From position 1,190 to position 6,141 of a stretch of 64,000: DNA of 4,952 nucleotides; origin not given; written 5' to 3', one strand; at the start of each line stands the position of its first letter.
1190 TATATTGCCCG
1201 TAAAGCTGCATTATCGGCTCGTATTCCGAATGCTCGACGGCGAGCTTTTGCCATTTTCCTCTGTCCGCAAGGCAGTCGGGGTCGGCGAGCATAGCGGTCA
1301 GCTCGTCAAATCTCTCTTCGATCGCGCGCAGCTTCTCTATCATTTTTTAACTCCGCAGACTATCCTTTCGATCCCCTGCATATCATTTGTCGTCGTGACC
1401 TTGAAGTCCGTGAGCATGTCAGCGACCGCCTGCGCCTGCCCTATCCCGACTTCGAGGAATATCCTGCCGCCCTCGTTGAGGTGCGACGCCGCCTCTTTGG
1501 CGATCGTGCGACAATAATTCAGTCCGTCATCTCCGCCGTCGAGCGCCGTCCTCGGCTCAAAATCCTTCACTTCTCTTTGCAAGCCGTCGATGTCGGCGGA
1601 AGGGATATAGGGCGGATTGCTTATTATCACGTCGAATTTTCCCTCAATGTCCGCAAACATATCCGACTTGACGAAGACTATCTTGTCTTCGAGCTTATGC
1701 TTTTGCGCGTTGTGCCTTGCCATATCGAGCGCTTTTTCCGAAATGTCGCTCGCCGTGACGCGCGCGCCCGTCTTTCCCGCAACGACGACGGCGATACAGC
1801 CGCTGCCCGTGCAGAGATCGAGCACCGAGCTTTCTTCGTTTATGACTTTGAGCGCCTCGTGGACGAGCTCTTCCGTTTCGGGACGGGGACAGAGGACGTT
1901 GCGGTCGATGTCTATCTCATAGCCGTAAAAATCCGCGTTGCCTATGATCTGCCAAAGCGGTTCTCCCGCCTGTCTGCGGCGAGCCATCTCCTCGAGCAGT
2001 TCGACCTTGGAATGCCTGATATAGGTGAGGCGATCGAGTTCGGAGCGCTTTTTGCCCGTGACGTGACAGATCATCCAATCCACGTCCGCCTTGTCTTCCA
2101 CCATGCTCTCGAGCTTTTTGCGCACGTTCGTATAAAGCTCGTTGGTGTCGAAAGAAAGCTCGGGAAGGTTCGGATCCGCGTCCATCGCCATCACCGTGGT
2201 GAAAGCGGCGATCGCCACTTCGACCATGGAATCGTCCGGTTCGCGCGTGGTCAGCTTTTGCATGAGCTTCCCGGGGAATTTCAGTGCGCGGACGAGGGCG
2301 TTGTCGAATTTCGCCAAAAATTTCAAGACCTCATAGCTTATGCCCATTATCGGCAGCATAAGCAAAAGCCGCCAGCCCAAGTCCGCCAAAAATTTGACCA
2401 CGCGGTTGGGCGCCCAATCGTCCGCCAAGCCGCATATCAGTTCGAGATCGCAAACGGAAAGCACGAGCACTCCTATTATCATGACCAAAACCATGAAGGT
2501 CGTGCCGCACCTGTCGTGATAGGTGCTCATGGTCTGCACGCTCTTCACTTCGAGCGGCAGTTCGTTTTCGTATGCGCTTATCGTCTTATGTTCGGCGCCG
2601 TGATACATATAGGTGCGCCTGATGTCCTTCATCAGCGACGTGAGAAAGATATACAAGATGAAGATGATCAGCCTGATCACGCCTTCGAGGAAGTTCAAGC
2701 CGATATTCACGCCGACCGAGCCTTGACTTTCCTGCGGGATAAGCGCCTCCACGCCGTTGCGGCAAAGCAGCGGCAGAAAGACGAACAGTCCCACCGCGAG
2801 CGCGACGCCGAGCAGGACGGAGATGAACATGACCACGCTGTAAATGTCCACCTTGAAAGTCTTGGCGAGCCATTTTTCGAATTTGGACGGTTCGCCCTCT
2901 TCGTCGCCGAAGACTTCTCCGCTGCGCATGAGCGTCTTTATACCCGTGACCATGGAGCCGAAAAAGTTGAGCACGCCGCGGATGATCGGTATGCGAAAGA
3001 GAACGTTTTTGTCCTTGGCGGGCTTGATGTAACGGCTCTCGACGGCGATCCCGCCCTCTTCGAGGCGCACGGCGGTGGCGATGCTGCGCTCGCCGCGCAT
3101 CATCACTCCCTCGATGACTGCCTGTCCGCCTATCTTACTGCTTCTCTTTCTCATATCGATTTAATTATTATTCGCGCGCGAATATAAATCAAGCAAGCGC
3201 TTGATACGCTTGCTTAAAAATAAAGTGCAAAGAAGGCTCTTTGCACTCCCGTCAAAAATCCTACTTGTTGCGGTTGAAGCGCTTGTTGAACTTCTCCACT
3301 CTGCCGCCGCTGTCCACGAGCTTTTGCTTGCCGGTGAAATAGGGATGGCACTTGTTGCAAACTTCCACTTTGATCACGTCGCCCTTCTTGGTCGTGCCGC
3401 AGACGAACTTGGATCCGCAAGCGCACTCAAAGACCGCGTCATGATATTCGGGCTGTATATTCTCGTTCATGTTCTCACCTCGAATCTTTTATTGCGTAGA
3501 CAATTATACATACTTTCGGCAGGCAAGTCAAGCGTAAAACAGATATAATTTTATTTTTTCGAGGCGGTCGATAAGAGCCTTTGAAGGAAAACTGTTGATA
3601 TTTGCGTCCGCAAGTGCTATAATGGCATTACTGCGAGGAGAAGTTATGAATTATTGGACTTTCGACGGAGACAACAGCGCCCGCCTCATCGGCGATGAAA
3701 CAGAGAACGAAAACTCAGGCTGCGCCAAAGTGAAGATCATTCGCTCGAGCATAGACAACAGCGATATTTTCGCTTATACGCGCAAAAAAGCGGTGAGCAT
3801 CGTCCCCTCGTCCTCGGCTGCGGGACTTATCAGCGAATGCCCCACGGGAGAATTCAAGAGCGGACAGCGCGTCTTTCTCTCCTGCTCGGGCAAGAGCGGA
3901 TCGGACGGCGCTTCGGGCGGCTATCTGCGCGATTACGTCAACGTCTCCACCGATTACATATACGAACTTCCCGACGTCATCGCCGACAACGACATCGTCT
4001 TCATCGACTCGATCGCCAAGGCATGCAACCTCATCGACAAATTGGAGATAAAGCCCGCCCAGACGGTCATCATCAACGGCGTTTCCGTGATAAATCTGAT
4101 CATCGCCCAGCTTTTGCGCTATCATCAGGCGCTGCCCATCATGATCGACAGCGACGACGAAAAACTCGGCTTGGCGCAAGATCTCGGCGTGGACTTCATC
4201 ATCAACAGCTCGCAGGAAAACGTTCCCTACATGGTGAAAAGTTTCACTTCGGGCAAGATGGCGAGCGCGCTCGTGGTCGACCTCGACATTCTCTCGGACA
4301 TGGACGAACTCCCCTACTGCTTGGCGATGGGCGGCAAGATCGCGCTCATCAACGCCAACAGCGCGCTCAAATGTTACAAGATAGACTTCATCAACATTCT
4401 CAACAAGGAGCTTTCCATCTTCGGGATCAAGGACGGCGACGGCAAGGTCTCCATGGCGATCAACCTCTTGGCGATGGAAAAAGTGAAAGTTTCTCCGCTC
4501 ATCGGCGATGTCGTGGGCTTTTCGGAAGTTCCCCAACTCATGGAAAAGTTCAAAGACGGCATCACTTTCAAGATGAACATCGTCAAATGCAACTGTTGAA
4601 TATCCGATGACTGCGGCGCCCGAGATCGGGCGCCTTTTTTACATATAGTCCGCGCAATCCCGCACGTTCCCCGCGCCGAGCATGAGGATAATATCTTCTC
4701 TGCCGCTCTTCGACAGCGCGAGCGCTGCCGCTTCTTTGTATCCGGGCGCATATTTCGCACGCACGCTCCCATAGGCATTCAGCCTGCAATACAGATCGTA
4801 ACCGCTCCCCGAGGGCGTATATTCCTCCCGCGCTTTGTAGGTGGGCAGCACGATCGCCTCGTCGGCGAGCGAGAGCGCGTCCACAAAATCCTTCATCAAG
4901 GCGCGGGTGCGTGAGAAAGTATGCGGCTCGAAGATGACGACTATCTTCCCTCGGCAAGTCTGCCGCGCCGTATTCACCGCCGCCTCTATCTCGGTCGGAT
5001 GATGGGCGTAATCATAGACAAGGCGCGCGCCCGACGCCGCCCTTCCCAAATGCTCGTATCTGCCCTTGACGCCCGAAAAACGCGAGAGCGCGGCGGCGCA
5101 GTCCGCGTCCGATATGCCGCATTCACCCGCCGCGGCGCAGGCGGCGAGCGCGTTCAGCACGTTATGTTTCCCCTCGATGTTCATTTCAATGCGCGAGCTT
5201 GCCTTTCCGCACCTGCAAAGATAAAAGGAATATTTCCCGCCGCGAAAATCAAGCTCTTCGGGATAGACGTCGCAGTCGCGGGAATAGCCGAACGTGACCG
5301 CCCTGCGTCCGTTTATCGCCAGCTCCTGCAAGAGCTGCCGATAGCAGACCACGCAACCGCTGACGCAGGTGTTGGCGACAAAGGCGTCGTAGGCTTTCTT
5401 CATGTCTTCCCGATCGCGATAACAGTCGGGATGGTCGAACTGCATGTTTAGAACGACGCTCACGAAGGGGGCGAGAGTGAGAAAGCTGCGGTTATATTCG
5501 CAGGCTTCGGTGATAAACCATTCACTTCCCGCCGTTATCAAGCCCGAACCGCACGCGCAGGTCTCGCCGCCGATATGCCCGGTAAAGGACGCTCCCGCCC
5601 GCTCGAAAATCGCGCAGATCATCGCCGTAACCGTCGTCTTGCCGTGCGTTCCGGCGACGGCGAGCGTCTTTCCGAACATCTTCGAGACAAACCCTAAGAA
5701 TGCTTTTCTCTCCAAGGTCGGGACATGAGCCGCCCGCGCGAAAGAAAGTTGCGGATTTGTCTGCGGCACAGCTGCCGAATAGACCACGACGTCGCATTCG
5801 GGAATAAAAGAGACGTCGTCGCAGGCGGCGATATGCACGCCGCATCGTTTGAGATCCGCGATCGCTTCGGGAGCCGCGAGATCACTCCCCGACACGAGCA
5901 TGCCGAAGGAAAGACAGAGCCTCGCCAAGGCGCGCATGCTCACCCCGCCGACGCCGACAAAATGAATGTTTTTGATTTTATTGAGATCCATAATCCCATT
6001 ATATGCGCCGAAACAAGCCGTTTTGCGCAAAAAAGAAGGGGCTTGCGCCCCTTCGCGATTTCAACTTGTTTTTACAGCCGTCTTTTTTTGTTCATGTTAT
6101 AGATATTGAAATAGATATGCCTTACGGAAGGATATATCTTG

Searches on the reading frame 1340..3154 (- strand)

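Call 11: search_protein_families(library=pfam, proteins=[window:1340-3154:-], max_evalue=0.01)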
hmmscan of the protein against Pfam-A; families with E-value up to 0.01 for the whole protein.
window:1340-3154:- (604 aa): 20 families
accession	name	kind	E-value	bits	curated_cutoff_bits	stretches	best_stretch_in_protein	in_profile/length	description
PF07136.16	DUF1385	-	1e-76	257.7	22.1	1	55-322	1-225/227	Protein of unknown function (DUF1385)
PF05175.20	MTS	-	1.5e-17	64.2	23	1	435-517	27-109/170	Methyltransferase small domain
PF13847.12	Methyltransf_31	-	9e-12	45.3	27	1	439-516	2-84/145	Methyltransferase domain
PF06325.19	PrmA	-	5.9e-11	42.8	22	1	436-513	157-233/296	Ribosomal protein L11 methyltransferase (PrmA)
PF13649.12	Methyltransf_25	-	8.4e-11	42.9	27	1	444-529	1-89/97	Methyltransferase domain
PF01170.24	UPF0020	-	3.9e-08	33.7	22.3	1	464-517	77-132/197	RMKL-like, methyltransferase domain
PF03602.21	Cons_hypoth95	-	1.4e-07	31.8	24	1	439-521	40-128/182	Conserved hypothetical protein 95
PF13489.12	Methyltransf_23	-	5.1e-07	30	27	1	428-513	10-88/164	Methyltransferase domain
PF17827.6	PrmC_N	-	6.5e-07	30.3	23.4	1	339-405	1-71/71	PrmC N-terminal domain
PF08241.18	Methyltransf_11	-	6.9e-07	30.3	21.2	1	445-513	1-67/95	Methyltransferase domain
PF09445.16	Methyltransf_15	-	1.6e-06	28.3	22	1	443-511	3-76/165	RNA cap guanine-N2 methyltransferase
PF05971.18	Methyltransf_10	-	2.1e-06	27.8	23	1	410-532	63-205/299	RNA methyltransferase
PF02475.24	TRM5-TYW2_MTfase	-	4e-06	27.3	28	1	412-530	10-128/164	TRM5/TYW2 methyltransferase domain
PF07669.17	Eco57I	-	4.2e-06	27.4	25.3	1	472-524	35-92/171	Eco57I restriction-modification methylase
PF12847.13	Methyltransf_18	-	4.4e-06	27.2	27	1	434-511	8-87/151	Methyltransferase domain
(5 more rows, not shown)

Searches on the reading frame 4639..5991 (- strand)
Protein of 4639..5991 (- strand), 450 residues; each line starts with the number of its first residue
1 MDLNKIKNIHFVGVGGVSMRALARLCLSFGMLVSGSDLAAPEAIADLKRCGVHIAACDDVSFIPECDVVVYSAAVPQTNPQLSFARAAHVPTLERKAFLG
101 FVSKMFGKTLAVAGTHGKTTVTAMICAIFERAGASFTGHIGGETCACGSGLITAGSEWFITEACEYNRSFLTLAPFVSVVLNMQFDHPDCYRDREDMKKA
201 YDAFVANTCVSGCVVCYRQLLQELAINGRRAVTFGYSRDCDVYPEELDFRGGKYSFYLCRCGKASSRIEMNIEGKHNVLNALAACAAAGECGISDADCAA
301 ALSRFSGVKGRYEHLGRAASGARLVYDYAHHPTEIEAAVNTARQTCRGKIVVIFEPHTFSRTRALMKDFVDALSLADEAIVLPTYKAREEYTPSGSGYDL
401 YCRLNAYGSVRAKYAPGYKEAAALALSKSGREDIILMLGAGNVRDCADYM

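Call 11: search_protein_families(library=pfam, proteins=[window:4639-5991:-], max_evalue=0.01)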
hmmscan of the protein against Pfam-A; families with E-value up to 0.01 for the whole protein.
window:4639-5991:- (450 aa): 3 families
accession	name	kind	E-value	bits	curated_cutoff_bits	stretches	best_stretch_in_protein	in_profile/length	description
PF02875.26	Mur_ligase_C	-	1e-17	65.6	28.4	1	310-441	1-127/127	Mur ligase, glutamate ligase domain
PF08245.18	Mur_ligase_M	-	3.2e-17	63.6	24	1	112-288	1-200/200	Mur ligase middle domain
PF01225.30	Mur_ligase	-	8.4e-14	52.2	21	1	8-102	1-90/95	Mur ligase family, catalytic domain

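Call 12: find_encoding_contigs(protein=window:4639-5991:-, flank=10000, max_places=10)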
Protein window:4639-5991:- (450 aa): 1 contig read that carries it; 1 place shown.
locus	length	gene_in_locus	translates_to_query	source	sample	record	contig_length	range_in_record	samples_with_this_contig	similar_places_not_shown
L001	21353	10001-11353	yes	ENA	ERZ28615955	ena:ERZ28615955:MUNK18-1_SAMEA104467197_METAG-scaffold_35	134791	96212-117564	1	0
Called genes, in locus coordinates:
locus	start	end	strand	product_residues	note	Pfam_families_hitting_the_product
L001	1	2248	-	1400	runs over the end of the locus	-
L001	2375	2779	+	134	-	PF01925:TauE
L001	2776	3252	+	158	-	PF01925:TauE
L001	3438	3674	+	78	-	PF12116:SpoIIID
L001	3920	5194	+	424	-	PF00884:Sulfatase, PF01663:Phosphodiest (faint), PF16347:SGSH_C (weak)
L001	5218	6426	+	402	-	-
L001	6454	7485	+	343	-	PF01569:PAP2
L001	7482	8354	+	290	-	PF01569:PAP2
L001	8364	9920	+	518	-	PF00370:FGGY_N, PF02782:FGGY_C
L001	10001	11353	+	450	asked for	PF01225:Mur_ligase, PF08245:Mur_ligase_M, PF02875:Mur_ligase_C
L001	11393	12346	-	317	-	PF08240:ADH_N (faint), PF00107:ADH_zinc_N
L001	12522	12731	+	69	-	PF01197:Ribosomal_L31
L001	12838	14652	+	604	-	PF07136:DUF1385, PF17827:PrmC_N (weak), PF03602:Cons_hypoth95, PF05175:MTS, PF06325:PrmA, PF01170:UPF0020, PF13649:Methyltransf_25, PF13847:Methyltransf_31, +6 more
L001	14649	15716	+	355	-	PF03462:PCRF, PF00472:RF-1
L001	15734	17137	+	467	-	PF00682:HMGL-like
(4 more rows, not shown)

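Call 17: find_related_loci(query=window:4639-5991:-, collection=genome_contigs, flank=10000)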
Query window:4639-5991:- (450 aa) in genome_contigs; peptide patterns used: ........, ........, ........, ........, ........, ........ (x = any residue, [..] = any of these).
68 stretches matched a pattern; 4 encode a relative of the query (tblastn E <= 1e-3); 4 distinct loci.
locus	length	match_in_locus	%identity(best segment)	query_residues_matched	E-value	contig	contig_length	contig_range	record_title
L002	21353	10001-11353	70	1-450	0e+0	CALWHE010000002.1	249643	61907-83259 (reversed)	MAG: uncultured Christensenellaceae bacterium isolate BRZ_A__bin47 genome assembly, contig: BRZ_A__NODE_40_length_249643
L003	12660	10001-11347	49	1-450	5e-125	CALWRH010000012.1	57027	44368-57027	MAG: uncultured Christensenellaceae bacterium isolate BRZ_KS__bin118 genome assembly, contig: BRZ_KS__NODE_771_length_57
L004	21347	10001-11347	44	1-450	1e-122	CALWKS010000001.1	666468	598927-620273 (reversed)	MAG: uncultured Christensenellaceae bacterium isolate BRZ_QI__bin43 genome assembly, contig: BRZ_QI__NODE_2_length_66646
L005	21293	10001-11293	33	1-443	2e-63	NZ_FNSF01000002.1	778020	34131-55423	Tenacibaculum sp. MAR_2009_124, whole genome shotgun sequence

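Call 26: find_related_loci(query=A1, collection=metagenome_contigs, flank=10000)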
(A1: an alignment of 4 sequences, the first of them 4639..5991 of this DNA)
Query A1 (450 aa) in metagenome_contigs; peptide patterns used: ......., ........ (x = any residue, [..] = any of these).
600 stretches matched a pattern (row limit reached: there are more); 591 encode a relative of the query (tblastn E <= 1e-3); the best 80 are kept; 80 distinct loci.
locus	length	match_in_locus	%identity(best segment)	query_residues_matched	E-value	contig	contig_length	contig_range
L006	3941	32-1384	34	1-448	3e-86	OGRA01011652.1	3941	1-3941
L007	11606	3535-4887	34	1-448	7e-86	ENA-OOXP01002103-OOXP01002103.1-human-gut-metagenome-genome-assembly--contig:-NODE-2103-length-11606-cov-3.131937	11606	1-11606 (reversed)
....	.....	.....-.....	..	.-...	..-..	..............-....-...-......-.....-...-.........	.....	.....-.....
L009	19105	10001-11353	34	1-448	2e-85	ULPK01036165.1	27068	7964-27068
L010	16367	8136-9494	34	1-450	8e-85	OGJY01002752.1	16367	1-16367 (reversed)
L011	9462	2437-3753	36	8-443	9e-84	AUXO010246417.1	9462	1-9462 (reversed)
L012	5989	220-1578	33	1-450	4e-83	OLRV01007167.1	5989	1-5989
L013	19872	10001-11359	34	1-450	9e-83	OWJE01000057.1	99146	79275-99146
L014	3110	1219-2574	33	3-450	9e-82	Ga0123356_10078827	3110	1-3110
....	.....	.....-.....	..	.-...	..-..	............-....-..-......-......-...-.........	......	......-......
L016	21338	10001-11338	35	1-443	7e-80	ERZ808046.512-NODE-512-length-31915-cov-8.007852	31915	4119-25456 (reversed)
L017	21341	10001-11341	35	1-443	8e-80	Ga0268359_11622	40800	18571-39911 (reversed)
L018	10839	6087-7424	38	1-443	2e-79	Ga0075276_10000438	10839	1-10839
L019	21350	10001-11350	36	2-443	2e-77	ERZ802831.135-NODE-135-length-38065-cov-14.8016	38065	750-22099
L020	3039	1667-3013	36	3-450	3e-78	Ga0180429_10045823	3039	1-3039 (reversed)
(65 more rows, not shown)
